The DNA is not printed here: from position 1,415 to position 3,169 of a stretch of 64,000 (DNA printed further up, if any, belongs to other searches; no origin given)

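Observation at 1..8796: Two complete, separately organised type IV pilus clusters with duplicated PilB/PilC/PilM-N-O; PilM-PilN fused in cluster 1 only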

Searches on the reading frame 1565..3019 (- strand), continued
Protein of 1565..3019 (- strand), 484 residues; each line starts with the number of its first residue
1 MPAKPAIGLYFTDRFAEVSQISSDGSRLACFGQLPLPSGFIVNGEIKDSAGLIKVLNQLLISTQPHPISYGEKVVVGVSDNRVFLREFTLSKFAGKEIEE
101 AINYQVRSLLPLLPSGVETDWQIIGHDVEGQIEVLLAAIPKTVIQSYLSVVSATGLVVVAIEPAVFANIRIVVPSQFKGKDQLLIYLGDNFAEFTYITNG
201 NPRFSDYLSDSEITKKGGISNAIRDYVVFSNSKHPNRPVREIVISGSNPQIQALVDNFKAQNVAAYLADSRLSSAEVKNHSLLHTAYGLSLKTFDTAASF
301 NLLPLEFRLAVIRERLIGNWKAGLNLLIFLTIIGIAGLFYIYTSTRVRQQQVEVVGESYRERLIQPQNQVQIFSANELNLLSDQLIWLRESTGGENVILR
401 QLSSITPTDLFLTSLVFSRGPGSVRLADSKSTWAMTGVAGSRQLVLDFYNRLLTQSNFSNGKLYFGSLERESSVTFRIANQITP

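Call 42: list_cluster_members(proteins=[P0187, P0192, P0197, P0199, P0208, P0215, P0221, P0240, P0194, P0303])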
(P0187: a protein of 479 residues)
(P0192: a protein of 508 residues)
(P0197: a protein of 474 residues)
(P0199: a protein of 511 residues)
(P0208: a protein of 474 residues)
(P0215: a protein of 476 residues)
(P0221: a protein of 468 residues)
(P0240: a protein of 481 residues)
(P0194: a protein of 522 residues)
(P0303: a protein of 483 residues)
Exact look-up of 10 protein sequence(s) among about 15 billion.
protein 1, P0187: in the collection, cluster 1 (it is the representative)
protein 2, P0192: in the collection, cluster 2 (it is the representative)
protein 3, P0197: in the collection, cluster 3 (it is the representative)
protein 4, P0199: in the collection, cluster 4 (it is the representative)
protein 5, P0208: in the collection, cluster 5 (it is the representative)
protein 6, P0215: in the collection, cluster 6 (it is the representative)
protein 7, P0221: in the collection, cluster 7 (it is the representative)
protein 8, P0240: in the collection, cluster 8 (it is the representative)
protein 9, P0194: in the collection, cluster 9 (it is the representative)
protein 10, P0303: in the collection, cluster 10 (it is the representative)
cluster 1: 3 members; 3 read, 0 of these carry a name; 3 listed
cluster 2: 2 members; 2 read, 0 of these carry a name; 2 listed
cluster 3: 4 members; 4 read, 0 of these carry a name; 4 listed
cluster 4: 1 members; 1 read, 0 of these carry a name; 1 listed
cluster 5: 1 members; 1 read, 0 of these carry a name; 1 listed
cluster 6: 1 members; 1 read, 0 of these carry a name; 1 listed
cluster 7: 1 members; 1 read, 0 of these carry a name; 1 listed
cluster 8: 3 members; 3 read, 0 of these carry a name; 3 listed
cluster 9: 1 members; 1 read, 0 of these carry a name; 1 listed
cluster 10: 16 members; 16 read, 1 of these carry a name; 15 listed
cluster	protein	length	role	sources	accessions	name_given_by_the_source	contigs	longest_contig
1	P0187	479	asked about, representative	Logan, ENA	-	-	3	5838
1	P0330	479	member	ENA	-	-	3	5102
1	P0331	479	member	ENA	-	-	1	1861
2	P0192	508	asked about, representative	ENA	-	-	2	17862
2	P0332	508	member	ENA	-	-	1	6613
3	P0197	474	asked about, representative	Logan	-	-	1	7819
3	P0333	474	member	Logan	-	-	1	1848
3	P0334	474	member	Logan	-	-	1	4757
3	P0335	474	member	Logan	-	-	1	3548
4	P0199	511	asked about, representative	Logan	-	-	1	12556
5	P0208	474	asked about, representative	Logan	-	-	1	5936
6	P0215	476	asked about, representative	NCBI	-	-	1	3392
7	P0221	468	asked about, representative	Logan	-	-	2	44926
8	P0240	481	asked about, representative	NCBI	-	-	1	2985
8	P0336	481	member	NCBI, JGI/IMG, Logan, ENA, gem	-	-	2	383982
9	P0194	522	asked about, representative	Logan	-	-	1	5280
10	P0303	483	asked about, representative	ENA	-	-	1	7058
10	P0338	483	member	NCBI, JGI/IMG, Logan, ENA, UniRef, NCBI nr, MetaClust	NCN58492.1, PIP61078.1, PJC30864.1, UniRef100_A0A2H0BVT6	hypothetical protein COW99_06175 [Candidatus Roizmanbacteria bacterium ... | SHS2 domain-containing protein n=1 Tax=Candidatus Roizmanbacteria bacterium ... | pilus assembly protein PilM [Candidatus Microgenomates bacterium]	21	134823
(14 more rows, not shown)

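Call 45: find_encoding_contigs(protein=P0336, flank=10000, max_places=1)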
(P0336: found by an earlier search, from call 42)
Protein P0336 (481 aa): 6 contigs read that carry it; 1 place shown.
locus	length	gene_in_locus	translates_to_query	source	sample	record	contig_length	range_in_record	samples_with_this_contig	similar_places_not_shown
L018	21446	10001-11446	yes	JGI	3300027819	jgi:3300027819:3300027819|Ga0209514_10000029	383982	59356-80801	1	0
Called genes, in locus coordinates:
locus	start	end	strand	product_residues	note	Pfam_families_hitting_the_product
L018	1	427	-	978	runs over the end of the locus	PF07819:PGAP1, PF02450:LCAT, PF02089:Palm_thioest (weak), PF05057:DUF676 (weak), PF24096:DUF7379 (weak)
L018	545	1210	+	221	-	PF01797:Y1_Tnp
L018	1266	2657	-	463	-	PF13428:TPR_14 (faint)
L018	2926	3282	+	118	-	PF00072:Response_reg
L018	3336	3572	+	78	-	-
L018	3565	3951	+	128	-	PF00072:Response_reg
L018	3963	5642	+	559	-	PF05157:MshEN, PF00437:T2SSE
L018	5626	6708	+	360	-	PF00482:T2SSF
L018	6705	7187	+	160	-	-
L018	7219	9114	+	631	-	PF08309:LVIVD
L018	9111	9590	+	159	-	PF07963:N_methyl (weak)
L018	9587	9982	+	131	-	-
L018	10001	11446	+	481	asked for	PF11104:PilM_2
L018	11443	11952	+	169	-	-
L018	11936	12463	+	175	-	PF13399:LytR_C (weak)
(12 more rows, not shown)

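Call 54: list_cluster_members(proteins=[P0196, P0203, P0206, P0212, P0217, P0230, P0238, P0248, P0250, P0274])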
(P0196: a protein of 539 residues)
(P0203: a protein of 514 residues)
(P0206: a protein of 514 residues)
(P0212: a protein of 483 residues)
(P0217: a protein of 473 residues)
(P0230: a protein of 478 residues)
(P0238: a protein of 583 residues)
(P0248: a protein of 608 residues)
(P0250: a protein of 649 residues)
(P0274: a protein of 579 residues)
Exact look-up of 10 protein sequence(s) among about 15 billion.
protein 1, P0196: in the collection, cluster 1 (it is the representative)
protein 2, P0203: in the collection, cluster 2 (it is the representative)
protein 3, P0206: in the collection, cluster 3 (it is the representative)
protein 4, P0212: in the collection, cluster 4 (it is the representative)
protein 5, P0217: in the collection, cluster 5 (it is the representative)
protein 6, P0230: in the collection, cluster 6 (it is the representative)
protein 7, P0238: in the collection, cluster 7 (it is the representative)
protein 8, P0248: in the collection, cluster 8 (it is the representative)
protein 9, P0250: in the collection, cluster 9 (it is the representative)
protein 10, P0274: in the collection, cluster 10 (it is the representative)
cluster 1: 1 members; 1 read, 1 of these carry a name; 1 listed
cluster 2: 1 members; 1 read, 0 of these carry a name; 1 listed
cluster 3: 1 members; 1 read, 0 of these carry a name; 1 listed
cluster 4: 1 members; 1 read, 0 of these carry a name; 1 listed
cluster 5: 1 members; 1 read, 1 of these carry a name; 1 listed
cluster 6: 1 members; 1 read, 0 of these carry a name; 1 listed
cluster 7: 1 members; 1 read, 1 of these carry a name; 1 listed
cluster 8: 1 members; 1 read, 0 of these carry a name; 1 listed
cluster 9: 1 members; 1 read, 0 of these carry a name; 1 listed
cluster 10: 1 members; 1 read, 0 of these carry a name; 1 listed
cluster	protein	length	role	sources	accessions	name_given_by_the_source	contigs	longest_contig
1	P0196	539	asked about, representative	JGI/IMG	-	type IV pilus assembly protein PilM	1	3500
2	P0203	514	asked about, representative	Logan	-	-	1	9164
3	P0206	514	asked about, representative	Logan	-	-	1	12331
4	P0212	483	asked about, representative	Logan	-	-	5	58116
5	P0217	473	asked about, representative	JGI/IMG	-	hypothetical protein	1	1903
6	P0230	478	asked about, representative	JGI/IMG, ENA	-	-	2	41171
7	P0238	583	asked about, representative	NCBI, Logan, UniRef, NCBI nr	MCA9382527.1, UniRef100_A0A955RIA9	pilus assembly protein PilM [Candidatus Dojkabacteria bacterium] | Pilus assembly protein PilM n=1 Tax=Candidatus Dojkabacteria bacterium TaxID=2099670 ...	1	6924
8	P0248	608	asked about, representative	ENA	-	-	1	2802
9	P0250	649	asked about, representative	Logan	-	-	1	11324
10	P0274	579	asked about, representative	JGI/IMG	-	-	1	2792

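Call 71: search_solved_structures(query=A1, max_evalue=1, show_alignments=2)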
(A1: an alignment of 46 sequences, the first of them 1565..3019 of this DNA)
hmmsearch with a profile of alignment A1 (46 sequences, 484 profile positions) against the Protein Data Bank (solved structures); distinct sequences matched with E-value up to 1: 11.
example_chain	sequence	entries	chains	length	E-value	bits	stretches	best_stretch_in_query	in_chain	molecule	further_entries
3jc8_Ma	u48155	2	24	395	7.1e-21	77.6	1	27-205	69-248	Type IV pilus biogenesis protein PilM | PilM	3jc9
2ych_A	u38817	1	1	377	5.1e-10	41.8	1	5-166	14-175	COMPETENCE PROTEIN PILM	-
5eou_A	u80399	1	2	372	3.9e-07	32.3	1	4-201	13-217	Type 4 fimbrial biogenesis protein PilM,Type 4 fimbrial biogenesis protein PilN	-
5eox_A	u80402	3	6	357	3.1e-06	29.4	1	3-201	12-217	Type 4 fimbrial biogenesis protein PilM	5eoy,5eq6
4i5s_A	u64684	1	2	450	0.038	15.9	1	321-413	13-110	Putative histidine kinase CovS; VicK-like protein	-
5ido_A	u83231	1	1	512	0.26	13.1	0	290-333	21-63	3' terminal uridylyl transferase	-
5hzd_A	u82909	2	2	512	0.26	13.1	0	290-333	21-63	3' terminal uridylyl transferase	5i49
7wji_D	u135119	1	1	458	0.53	12.1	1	312-375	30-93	Transmembrane protein FAM155A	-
7cm3_B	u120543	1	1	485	0.57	12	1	312-375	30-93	Transmembrane protein FAM155A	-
6xiw_B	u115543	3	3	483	0.57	12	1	312-375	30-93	Transmembrane protein FAM155A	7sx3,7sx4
7cu3_B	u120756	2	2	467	0.82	11.5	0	312-376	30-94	Transmembrane protein FAM155A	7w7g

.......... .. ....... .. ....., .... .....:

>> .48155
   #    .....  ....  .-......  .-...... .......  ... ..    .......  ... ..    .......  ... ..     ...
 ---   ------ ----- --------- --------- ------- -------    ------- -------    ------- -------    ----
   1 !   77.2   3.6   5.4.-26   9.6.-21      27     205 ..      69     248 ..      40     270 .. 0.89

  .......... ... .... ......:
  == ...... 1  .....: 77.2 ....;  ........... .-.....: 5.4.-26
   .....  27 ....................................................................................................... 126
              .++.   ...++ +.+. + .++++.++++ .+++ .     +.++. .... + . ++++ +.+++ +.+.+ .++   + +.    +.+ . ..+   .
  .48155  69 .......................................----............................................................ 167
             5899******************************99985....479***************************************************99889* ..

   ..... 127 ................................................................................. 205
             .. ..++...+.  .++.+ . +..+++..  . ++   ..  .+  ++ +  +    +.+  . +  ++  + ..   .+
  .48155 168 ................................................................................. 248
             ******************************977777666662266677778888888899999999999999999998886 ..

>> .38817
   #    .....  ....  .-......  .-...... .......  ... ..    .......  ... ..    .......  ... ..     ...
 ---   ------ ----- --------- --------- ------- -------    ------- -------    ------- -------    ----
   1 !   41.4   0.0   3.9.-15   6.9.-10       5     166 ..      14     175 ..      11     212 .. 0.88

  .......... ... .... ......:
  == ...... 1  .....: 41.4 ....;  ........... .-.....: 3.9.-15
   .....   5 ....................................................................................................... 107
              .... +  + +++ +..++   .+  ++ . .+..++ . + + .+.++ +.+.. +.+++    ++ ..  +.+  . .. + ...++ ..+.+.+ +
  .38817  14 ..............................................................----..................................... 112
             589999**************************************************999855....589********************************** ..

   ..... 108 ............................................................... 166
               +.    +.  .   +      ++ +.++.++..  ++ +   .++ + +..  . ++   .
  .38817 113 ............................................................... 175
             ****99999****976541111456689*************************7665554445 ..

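Call 76: find_encoding_contigs(protein=P0338, flank=10000, max_places=1)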
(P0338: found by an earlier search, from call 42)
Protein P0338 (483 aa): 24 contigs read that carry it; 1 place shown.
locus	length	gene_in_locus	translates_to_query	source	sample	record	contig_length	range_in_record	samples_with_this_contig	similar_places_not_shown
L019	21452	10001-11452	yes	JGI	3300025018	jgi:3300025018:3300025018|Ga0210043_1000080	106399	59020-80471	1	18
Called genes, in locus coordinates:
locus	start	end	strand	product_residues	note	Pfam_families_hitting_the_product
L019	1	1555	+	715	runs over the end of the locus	PF16927:HisKA_7TM, PF13185:GAF_2 (weak), PF13492:GAF_3 (weak), PF00512:HisKA, PF02518:HATPase_c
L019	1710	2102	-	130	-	PF07823:CPDase (weak)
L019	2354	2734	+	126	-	PF00072:Response_reg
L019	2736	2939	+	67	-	-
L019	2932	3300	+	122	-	PF00072:Response_reg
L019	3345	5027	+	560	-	PF05157:MshEN, PF00437:T2SSE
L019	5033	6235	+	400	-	PF28597:T2SSF_N (weak), PF00482:T2SSF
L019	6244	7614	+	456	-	PF13620:CarboxypepD_reg (weak)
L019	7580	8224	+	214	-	-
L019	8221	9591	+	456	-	-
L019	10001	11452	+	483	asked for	PF11104:PilM_2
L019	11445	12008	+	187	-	-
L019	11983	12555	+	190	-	PF13399:LytR_C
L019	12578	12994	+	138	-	PF07963:N_methyl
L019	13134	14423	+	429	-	PF13399:LytR_C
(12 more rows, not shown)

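Call 77: find_encoding_contigs(protein=P0238, flank=10000, max_places=1)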
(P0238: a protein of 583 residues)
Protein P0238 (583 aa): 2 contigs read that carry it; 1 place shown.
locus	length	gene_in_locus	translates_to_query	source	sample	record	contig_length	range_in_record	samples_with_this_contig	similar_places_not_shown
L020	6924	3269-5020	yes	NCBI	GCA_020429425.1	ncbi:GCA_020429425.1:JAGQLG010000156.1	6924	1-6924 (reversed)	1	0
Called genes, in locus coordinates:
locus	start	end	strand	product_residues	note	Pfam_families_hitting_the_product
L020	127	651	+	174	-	-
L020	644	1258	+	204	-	-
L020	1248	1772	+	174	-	-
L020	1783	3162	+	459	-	-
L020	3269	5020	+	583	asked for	PF11104:PilM_2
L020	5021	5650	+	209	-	-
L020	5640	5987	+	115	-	-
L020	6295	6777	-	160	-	PF07963:N_methyl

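Call 78: find_encoding_contigs(protein=P0221, flank=10000, max_places=1)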
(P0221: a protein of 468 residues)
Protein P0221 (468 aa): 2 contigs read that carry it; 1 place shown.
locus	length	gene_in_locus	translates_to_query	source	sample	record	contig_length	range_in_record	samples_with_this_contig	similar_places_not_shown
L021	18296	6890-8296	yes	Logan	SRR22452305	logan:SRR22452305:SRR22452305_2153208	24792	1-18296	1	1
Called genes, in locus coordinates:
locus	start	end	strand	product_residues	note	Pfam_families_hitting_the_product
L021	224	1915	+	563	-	PF05157:MshEN, PF00437:T2SSE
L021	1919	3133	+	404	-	PF28597:T2SSF_N, PF00482:T2SSF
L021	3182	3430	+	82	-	-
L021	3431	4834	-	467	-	-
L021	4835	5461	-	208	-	PF07963:N_methyl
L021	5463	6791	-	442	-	PF13620:CarboxypepD_reg (weak)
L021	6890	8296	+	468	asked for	PF11104:PilM_2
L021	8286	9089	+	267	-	-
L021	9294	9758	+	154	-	PF07963:N_methyl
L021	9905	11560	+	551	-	PF00221:Lyase_aromatic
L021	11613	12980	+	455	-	-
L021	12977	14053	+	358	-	PF00899:ThiF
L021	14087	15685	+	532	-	PF16927:HisKA_7TM (weak), PF00512:HisKA, PF02518:HATPase_c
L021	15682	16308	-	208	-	-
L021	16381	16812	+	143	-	PF00072:Response_reg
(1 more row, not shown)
